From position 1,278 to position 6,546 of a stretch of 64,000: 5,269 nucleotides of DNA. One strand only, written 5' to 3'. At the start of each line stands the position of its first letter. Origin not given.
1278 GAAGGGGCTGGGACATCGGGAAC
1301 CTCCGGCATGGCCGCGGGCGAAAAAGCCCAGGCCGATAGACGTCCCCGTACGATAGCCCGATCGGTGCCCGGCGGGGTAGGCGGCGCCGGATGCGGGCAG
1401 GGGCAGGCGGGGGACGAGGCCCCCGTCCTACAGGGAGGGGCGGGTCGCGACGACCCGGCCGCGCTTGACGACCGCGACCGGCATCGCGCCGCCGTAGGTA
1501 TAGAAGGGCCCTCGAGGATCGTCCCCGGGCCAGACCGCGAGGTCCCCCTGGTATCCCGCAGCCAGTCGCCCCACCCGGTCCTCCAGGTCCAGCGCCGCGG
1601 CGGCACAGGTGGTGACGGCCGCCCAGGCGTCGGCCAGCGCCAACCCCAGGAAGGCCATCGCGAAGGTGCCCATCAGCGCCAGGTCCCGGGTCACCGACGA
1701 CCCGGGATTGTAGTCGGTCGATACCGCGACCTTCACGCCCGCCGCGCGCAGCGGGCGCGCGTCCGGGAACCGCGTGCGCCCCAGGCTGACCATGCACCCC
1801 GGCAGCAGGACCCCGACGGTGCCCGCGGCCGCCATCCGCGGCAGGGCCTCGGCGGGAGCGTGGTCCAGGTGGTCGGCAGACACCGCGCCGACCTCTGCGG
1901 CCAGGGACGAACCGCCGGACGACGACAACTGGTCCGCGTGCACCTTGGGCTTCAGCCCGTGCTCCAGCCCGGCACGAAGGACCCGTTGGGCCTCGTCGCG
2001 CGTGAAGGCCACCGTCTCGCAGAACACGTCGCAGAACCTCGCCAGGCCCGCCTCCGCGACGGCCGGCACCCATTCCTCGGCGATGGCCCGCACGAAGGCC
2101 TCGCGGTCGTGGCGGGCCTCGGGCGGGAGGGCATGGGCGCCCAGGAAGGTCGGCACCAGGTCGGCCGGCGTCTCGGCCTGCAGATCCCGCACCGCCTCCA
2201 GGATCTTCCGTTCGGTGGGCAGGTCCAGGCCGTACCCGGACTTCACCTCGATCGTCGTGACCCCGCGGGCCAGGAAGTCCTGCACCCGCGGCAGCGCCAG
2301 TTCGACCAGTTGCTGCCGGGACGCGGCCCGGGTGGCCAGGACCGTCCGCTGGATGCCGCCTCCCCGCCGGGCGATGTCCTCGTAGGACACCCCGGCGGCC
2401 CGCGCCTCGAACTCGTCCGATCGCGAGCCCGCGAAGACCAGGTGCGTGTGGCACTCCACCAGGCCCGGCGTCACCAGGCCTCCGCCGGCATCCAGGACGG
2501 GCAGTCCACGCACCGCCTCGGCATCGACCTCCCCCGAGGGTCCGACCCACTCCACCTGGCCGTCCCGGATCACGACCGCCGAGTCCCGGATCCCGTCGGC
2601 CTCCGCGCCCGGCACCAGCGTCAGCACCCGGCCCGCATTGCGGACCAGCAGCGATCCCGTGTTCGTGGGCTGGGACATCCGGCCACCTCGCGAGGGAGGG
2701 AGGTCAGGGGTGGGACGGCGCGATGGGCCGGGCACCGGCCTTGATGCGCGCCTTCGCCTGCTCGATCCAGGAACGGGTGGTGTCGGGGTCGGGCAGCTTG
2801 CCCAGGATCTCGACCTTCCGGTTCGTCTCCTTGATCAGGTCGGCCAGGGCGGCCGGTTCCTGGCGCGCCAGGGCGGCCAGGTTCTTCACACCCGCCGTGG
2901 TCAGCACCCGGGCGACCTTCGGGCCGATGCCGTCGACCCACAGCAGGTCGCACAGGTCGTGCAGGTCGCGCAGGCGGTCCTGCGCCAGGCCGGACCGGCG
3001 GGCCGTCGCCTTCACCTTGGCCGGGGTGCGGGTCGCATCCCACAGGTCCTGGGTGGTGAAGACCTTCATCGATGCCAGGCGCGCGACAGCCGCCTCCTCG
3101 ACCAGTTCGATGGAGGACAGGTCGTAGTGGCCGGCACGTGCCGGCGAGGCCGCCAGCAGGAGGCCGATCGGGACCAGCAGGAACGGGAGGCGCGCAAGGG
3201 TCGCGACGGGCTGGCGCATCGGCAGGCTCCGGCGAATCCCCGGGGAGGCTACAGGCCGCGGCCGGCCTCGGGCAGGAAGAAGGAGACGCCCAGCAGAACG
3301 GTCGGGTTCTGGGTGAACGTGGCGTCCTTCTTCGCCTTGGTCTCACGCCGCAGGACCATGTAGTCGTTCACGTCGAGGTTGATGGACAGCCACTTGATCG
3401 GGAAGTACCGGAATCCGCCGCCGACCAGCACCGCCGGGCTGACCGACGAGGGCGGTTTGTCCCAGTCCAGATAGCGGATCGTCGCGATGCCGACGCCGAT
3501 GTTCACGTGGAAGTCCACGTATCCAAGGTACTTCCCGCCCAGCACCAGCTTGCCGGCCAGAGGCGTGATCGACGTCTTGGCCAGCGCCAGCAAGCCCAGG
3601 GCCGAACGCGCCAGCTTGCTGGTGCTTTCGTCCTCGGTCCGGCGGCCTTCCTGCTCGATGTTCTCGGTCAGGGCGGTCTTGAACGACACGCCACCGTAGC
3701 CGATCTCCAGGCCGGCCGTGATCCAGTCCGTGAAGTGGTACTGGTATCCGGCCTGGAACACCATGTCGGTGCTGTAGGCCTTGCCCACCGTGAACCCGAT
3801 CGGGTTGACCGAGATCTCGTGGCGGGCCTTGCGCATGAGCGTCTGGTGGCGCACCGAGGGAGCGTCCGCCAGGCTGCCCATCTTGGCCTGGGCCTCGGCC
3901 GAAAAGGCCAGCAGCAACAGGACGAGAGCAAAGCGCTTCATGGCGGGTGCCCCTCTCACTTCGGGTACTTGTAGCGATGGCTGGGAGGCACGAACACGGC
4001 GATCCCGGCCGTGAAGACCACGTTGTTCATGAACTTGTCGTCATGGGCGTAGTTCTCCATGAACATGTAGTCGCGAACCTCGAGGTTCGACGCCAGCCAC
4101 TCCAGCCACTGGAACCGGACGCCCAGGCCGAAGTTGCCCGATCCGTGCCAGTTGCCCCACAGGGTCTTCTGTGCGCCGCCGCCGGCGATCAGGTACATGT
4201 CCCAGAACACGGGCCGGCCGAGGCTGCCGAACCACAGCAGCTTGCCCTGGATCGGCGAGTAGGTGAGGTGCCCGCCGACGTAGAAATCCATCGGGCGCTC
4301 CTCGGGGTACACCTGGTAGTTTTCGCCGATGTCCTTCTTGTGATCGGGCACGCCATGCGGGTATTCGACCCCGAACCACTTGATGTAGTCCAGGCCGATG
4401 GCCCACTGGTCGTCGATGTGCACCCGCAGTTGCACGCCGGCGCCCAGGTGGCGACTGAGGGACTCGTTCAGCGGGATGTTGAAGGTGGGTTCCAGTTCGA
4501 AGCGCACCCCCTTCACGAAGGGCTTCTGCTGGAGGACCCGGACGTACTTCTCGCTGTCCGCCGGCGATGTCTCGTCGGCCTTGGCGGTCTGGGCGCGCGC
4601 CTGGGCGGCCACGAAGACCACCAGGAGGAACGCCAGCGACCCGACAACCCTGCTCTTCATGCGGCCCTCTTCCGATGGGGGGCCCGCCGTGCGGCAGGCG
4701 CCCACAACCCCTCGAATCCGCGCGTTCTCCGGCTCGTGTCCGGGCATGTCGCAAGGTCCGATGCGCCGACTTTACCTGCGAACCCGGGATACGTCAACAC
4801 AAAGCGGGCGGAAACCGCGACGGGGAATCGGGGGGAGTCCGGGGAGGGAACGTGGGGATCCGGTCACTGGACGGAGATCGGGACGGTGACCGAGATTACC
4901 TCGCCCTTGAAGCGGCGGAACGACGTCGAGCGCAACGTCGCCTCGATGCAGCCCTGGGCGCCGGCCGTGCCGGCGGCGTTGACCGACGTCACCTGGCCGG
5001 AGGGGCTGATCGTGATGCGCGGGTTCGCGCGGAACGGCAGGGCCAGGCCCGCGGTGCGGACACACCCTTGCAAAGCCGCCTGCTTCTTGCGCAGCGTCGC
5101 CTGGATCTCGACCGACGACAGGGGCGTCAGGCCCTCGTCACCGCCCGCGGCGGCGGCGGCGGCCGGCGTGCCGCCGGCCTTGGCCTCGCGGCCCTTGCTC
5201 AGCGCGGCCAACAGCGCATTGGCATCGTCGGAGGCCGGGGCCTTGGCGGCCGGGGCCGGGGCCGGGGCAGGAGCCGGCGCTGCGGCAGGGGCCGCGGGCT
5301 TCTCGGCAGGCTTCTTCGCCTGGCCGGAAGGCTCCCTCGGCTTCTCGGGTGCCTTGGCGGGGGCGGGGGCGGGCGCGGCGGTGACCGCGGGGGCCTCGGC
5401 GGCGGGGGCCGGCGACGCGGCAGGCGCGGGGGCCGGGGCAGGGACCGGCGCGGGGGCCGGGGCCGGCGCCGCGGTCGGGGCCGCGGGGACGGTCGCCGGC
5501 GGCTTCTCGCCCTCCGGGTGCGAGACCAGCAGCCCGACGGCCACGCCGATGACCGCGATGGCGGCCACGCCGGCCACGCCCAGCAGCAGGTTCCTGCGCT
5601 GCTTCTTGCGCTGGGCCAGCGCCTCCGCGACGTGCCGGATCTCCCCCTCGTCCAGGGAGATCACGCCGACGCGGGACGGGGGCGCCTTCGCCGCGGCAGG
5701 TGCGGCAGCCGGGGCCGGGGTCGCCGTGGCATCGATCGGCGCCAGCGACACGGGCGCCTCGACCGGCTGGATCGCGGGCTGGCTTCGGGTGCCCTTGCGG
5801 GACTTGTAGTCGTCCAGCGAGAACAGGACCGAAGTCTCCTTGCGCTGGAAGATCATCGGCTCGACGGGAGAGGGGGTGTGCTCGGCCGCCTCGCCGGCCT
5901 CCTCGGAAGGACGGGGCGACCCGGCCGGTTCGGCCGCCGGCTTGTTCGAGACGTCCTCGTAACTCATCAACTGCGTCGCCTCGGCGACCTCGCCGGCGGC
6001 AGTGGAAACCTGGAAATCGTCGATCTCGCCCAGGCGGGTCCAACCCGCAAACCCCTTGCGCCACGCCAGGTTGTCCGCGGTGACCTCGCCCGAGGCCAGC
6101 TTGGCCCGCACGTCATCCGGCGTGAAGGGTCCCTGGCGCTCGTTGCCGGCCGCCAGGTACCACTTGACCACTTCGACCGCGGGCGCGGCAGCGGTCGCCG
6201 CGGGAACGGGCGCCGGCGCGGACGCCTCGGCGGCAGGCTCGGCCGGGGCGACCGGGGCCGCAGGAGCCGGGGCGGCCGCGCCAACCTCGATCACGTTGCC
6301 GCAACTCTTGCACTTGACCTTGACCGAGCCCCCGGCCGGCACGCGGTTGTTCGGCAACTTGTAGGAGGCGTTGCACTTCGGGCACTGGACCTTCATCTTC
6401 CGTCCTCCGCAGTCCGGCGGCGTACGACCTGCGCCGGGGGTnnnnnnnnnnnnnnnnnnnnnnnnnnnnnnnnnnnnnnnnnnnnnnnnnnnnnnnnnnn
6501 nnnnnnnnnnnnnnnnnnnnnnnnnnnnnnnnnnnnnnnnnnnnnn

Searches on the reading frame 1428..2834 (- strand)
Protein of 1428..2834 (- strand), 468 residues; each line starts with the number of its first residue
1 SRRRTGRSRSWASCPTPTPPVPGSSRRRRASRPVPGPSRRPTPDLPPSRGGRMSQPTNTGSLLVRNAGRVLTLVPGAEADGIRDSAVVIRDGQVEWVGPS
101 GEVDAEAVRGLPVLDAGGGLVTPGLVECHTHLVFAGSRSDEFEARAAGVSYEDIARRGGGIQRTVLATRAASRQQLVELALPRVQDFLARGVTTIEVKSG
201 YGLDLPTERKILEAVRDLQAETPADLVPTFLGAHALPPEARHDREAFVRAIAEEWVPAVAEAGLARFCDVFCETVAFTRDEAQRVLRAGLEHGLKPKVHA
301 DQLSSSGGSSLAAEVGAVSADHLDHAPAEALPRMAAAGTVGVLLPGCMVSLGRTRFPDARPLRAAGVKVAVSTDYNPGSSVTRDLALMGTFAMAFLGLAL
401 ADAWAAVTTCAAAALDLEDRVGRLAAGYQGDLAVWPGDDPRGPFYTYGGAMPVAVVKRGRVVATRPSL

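Call 18: search_protein_families(library=pfam, proteins=[window:1428-2834:-], max_evalue=0.001)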
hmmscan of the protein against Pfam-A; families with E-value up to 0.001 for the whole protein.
window:1428-2834:- (468 aa): 2 families
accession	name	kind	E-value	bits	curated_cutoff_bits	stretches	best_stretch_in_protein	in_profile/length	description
PF01979.26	Amidohydro_1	-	6.8e-16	58.9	25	1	120-462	1-345/345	Amidohydrolase family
PF07969.17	Amidohydro_3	-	6.2e-15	56.1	29.7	2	172-462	153-471/472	Amidohydrolase family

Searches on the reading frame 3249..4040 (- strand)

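Call 18: search_protein_families(library=pfam, proteins=[window:3249-4040:-], max_evalue=0.001)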
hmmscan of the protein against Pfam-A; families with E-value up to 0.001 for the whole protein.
window:3249-4040:- (263 aa): 1 family
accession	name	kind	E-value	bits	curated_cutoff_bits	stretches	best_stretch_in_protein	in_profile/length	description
PF13505.12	OMP_b-brl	-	2.1e-05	25.2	28.7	0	38-124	1-74/175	Outer membrane protein beta-barrel domain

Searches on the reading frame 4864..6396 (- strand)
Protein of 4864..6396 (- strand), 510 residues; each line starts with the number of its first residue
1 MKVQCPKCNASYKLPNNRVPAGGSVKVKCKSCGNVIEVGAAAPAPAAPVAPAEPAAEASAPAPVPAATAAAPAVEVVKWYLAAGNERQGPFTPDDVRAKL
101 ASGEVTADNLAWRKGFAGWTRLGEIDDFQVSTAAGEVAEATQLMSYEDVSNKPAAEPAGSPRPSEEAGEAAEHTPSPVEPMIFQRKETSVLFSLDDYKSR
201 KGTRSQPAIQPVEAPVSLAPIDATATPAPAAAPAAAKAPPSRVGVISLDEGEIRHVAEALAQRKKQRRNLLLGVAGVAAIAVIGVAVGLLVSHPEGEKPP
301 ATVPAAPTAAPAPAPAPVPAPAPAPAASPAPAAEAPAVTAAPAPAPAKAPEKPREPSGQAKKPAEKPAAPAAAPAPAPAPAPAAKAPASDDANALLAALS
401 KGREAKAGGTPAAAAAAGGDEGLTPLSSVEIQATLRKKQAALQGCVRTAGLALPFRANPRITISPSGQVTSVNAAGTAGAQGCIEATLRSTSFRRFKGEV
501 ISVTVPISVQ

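Call 18: search_protein_families(library=pfam, proteins=[window:4864-6396:-], max_evalue=0.001)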
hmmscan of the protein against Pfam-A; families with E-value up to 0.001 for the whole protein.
window:4864-6396:- (510 aa): 3 families
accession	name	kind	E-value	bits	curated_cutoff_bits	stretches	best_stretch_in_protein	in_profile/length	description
PF14237.11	GYF_2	-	9.6e-16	57.7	25.8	1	79-128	1-50/50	GYF domain 2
PF13717.11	Zn_ribbon_4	-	1.7e-11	44.3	30.3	1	1-36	1-35/36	zinc-ribbon domain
PF13719.11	Zn_ribbon_5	-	0.00027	21.1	29.3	1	1-36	1-35/37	zinc-ribbon domain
